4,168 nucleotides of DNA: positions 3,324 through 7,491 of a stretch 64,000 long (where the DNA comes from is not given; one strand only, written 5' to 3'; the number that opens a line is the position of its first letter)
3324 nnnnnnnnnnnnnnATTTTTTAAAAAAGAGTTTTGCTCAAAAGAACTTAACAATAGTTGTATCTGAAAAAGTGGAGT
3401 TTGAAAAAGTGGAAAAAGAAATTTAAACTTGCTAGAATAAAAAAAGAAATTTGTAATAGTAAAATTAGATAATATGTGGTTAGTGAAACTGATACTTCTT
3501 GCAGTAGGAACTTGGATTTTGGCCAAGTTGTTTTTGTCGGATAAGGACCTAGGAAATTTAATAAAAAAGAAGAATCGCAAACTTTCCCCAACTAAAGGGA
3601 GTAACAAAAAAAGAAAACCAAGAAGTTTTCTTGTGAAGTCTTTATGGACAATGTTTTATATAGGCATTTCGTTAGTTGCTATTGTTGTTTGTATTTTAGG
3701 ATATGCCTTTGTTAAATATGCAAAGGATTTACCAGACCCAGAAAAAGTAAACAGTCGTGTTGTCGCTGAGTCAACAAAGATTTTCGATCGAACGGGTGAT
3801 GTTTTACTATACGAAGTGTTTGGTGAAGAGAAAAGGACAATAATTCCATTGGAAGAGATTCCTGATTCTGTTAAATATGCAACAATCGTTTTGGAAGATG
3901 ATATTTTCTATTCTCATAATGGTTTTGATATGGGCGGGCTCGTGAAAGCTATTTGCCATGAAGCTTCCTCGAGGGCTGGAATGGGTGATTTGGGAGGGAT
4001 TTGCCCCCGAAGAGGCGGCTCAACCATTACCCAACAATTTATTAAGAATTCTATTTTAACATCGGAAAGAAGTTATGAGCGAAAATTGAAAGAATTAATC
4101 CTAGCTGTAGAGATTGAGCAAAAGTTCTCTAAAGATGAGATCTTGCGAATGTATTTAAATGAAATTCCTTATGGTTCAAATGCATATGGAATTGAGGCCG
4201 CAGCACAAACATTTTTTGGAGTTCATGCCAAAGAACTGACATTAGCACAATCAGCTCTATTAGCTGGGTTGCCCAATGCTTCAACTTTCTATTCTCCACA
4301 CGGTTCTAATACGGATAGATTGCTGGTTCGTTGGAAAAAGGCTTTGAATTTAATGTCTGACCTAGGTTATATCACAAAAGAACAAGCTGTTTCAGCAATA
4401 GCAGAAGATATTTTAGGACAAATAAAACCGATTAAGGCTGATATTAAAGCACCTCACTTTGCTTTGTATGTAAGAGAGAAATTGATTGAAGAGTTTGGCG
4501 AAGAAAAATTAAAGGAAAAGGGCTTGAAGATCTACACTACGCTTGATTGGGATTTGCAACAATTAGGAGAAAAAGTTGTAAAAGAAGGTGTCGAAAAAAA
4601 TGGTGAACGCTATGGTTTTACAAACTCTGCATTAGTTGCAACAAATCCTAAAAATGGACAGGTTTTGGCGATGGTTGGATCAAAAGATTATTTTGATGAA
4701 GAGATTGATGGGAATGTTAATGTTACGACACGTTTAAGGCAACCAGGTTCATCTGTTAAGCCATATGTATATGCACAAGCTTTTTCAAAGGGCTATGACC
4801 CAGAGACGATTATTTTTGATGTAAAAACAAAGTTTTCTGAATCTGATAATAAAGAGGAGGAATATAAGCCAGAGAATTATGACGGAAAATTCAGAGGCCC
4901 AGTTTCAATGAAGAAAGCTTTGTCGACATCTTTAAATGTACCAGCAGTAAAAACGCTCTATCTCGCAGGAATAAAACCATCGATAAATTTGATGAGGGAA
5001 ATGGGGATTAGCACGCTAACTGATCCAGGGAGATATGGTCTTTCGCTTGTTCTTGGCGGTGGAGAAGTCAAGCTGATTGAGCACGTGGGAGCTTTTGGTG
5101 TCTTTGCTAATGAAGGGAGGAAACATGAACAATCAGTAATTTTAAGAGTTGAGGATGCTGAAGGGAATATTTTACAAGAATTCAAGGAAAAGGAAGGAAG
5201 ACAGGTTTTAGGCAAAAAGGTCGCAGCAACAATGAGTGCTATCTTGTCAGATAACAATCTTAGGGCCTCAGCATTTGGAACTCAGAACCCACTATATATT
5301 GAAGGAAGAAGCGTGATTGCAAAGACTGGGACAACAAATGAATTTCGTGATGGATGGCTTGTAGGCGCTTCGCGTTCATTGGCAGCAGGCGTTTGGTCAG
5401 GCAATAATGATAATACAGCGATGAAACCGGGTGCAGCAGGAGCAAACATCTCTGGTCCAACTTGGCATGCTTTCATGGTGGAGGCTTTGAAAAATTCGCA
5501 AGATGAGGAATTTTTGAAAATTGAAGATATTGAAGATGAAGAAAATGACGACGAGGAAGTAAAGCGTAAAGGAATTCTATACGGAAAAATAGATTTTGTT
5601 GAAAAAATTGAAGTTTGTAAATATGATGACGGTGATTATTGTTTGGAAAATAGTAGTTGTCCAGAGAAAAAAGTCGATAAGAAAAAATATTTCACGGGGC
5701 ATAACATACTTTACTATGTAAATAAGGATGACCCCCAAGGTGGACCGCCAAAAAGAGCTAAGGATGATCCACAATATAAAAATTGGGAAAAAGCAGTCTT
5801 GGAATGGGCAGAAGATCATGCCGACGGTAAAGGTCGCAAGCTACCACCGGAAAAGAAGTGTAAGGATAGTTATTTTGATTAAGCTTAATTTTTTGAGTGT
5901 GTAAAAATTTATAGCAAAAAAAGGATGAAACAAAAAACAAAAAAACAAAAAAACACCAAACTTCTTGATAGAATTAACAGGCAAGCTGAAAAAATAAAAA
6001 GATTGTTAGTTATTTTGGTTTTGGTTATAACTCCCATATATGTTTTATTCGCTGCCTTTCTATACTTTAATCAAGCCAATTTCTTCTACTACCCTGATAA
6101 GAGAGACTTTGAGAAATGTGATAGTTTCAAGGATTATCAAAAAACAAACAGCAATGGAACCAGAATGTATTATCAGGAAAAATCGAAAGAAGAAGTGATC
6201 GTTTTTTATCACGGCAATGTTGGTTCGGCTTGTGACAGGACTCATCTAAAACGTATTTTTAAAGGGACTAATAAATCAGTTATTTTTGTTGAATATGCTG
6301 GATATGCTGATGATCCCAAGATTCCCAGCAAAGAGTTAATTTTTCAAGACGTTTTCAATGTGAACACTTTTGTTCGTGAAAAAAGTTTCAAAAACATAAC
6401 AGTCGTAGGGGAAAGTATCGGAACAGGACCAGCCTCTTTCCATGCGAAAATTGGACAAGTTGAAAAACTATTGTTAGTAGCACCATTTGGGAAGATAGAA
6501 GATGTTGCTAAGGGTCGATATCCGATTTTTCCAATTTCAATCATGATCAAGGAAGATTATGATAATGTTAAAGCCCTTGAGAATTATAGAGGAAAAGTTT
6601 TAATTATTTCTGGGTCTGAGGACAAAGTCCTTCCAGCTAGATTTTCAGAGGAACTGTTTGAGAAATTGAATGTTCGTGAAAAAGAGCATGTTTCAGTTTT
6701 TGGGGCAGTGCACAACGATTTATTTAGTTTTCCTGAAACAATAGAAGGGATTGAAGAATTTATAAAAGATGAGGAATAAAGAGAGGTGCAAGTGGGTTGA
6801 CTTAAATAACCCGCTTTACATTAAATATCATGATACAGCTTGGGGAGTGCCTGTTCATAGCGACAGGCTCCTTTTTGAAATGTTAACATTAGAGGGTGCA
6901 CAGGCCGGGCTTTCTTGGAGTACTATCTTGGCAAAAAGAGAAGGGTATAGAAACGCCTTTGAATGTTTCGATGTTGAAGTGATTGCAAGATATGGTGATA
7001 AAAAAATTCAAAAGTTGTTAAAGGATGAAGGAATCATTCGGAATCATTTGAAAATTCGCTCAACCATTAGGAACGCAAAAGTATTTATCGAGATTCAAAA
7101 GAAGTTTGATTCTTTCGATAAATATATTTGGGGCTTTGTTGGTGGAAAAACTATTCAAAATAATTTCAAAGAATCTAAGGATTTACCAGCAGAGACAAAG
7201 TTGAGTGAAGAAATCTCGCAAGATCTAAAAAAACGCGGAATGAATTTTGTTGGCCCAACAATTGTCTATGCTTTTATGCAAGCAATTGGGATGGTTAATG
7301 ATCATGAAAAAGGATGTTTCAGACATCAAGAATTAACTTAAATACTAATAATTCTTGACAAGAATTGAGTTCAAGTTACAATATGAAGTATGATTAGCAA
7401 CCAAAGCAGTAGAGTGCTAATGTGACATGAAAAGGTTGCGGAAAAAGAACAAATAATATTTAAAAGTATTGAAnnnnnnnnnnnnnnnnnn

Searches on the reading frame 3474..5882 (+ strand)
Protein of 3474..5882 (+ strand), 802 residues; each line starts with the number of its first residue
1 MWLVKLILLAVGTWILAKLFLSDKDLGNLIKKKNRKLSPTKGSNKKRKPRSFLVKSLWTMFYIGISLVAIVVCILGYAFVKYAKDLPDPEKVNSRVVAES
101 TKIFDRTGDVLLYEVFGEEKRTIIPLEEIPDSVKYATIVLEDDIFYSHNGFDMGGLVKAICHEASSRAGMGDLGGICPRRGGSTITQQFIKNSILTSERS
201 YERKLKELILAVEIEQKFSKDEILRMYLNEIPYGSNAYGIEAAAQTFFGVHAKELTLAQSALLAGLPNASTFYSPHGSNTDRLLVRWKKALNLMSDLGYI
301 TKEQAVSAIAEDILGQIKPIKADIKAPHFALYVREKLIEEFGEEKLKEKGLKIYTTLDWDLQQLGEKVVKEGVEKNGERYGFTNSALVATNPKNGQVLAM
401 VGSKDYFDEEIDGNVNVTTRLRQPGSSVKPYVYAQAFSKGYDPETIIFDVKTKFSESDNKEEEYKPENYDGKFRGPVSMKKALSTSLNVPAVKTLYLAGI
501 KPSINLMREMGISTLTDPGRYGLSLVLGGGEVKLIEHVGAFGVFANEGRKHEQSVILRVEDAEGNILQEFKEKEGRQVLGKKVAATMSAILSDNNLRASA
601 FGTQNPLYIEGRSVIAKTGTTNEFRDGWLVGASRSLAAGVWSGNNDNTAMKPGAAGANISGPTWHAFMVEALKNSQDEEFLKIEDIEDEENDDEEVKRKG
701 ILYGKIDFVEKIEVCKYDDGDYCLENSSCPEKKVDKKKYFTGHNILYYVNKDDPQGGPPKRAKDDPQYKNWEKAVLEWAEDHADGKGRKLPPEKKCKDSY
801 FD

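Call 72: search_protein_families(library=pfam, proteins=[window:3474-5882:+], max_evalue=0.0001)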
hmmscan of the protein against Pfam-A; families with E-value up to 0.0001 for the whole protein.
window:3474-5882:+ (802 aa): 2 families
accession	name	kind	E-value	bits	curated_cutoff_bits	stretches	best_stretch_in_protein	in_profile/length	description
PF00912.28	Transgly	-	6.2e-53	179.3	27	1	117-294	9-177/178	Transglycosylase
PF00905.27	Transpeptidase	-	6.5e-20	72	22.1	1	387-631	3-263/299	Penicillin binding protein transpeptidase domain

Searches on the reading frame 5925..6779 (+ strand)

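Call 72: search_protein_families(library=pfam, proteins=[window:5925-6779:+], max_evalue=0.0001)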
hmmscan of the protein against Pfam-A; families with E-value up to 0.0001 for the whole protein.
window:5925-6779:+ (284 aa): 1 family
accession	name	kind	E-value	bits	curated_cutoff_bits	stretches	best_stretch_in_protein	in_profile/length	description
PF12146.15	Hydrolase_4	-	1.2e-06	28.4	27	0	217-264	186-233/239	Serine aminopeptidase, S33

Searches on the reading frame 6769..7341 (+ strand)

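Call 72: search_protein_families(library=pfam, proteins=[window:6769-7341:+], max_evalue=0.0001)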
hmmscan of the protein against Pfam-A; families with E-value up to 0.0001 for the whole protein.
window:6769-7341:+ (190 aa): 1 family
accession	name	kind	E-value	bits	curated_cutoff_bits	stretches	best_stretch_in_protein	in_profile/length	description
PF03352.18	Adenine_glyco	-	1.1e-81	273.3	25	1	13-186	4-177/177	Methyladenine glycosylase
